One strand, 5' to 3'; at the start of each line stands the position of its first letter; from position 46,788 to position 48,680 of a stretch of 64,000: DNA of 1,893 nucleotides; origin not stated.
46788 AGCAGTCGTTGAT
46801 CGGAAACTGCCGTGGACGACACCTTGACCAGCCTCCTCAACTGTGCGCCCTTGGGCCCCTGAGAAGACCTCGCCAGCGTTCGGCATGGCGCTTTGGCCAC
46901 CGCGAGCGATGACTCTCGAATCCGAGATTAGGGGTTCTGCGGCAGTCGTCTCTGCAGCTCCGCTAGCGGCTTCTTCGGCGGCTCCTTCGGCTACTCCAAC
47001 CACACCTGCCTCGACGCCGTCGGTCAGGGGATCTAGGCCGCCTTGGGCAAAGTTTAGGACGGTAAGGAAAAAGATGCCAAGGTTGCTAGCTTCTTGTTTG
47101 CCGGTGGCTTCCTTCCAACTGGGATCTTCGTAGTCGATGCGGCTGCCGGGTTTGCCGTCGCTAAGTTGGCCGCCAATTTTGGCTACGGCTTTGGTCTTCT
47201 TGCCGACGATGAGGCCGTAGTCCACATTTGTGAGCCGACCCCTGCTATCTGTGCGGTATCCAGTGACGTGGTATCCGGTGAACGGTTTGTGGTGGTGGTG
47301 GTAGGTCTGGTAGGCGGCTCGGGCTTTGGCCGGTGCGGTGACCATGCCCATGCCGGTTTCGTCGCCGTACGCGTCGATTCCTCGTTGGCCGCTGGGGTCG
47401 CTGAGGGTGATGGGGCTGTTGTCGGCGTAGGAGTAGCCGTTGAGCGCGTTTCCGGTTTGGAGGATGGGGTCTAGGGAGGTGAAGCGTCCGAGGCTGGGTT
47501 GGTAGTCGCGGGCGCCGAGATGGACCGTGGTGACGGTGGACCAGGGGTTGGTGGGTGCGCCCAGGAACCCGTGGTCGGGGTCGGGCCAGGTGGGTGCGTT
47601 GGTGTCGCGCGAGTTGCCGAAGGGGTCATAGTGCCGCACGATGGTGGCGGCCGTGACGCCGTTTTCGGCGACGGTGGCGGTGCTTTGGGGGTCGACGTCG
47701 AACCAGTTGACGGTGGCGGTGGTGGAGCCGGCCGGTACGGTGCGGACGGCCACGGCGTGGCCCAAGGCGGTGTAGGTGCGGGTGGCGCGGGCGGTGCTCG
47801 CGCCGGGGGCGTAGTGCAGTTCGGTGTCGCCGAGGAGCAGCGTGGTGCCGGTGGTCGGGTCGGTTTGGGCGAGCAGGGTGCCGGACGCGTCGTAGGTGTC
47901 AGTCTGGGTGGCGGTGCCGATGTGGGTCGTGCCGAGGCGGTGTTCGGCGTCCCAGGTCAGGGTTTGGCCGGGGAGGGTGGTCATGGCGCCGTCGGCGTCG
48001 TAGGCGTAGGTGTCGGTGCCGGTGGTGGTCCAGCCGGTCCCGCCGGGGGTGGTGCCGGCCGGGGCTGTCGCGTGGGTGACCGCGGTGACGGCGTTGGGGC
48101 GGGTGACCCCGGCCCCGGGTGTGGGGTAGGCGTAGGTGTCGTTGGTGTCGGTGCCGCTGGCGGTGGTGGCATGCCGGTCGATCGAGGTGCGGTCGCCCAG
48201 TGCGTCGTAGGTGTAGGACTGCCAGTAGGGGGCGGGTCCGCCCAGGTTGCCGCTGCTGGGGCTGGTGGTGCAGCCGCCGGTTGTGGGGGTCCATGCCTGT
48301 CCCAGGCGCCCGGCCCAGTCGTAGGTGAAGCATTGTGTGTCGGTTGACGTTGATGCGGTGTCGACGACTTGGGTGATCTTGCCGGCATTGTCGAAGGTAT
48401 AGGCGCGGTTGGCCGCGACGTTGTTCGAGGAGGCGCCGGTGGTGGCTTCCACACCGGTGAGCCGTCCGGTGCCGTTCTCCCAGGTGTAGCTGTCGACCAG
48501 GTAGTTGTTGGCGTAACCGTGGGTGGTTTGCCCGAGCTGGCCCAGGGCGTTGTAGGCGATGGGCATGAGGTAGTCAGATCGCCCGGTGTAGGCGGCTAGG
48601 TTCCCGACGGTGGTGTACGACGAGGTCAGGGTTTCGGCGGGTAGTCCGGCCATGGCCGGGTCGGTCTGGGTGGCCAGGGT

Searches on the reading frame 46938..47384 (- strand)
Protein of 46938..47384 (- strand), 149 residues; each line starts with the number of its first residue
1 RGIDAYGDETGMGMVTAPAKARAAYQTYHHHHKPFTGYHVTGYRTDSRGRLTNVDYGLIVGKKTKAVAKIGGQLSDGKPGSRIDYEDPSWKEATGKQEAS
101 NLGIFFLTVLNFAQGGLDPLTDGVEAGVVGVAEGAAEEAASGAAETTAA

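Call 53: search_protein_families(library=phrogs, proteins=[window:46938-47384:-], max_evalue=1)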
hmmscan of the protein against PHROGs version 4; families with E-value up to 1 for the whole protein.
window:46938-47384:- (149 aa): 1 family
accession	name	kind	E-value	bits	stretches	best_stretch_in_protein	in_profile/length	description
phrog_10280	-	unknown function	0.25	12.4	1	33-87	30-84/96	-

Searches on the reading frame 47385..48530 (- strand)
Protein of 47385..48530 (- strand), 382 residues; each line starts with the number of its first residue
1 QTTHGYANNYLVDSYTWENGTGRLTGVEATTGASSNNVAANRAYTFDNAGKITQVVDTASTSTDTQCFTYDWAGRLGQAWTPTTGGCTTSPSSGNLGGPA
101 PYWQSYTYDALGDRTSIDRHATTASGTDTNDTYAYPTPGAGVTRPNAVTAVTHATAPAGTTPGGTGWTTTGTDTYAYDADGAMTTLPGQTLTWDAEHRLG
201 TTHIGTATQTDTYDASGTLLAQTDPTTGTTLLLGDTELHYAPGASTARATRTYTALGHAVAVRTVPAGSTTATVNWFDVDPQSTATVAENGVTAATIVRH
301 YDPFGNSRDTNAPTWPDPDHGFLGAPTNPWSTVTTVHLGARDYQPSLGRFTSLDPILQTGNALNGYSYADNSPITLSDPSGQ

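Call 60: find_homologous_proteins(query=window:47385-48530:-, max_evalue=1e-10)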
Query window:47385-48530:- (382 aa): 44 proteins with E <= 1e-10 among 8000 candidates.
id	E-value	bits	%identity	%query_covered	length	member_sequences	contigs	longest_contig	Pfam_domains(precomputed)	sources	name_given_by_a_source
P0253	5.6e-82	294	49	94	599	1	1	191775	PF25023.2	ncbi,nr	ncbi:MAG: secreted protein, partial [Frankiales bacterium]|nr:secreted protein [Frankiales bacterium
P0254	2.9e-56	210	43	86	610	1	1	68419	PF05593.20,PF21431.4,PF25023.2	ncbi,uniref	ncbi:RHS repeat-associated core domain-containing protein, partial [Streptomyces sp. CC219B]|uniref:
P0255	2.9e-54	203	42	89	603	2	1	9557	-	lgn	-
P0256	9.1e-53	198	42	89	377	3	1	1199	PF05593.20,PF25023.2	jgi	jgi:RHS repeat-associated protein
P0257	2.7e-52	196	41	90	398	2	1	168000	PF25023.2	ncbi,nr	ncbi:hypothetical protein Acsp01_77060 [Actinoplanes sp. NBRC 101535]|nr:hypothetical protein Acsp01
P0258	1.8e-51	194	42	96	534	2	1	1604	PF25023.2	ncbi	ncbi:RHS repeat-associated core domain-containing protein, partial [Spirillospora sp. NPDC048824]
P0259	8.5e-51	192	40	96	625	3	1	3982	PF05593.20,PF25023.2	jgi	jgi:RHS repeat-associated protein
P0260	1.6e-49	187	41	89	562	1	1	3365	PF05593.20,PF25023.2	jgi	jgi:RHS repeat-associated protein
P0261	1.4e-48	184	38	95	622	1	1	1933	PF05593.20,PF25023.2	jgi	-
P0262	1.3e-47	181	40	96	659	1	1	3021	PF25023.2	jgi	jgi:RHS repeat-associated protein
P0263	2.7e-44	170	38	90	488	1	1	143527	PF05593.20,PF25023.2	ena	-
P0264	1.6e-41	161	39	86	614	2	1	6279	PF25023.2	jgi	jgi:RHS repeat-associated protein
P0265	3.3e-41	160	39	91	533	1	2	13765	PF05593.20,PF25023.2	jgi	jgi:RHS repeat-associated protein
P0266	7.7e-40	155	40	78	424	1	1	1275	PF05593.20,PF25023.2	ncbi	ncbi:MAG: hypothetical protein ACRDXB_07815, partial [Actinomycetes bacterium]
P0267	2.9e-39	154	36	96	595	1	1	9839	PF05593.20,PF25023.2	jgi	-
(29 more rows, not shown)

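Call 64: find_encoding_contigs(protein=P0253, flank=10000, max_places=2)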
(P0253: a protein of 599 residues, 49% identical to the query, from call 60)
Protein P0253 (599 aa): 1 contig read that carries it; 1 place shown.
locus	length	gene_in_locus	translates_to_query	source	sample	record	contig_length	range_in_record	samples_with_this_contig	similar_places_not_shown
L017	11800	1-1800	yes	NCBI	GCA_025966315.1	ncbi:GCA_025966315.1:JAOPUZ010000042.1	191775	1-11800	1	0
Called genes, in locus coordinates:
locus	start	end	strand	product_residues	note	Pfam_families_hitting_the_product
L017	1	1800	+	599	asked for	PF25023:TEN_YD-shell (faint)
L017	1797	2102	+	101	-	-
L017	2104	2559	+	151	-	-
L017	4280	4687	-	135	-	-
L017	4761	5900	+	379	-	PF13701:DDE_Tnp_1_4, PF01609:DDE_Tnp_1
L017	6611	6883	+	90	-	-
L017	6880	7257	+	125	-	PF19686:DUF6188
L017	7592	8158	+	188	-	-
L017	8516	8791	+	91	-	-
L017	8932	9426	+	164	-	-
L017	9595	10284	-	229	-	PF00561:Abhydrolase_1 (faint), PF12695:Abhydrolase_5, PF12697:Abhydrolase_6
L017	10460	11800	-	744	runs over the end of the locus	PF03176:MMPL, PF00873:ACR_tran, PF03176:MMPL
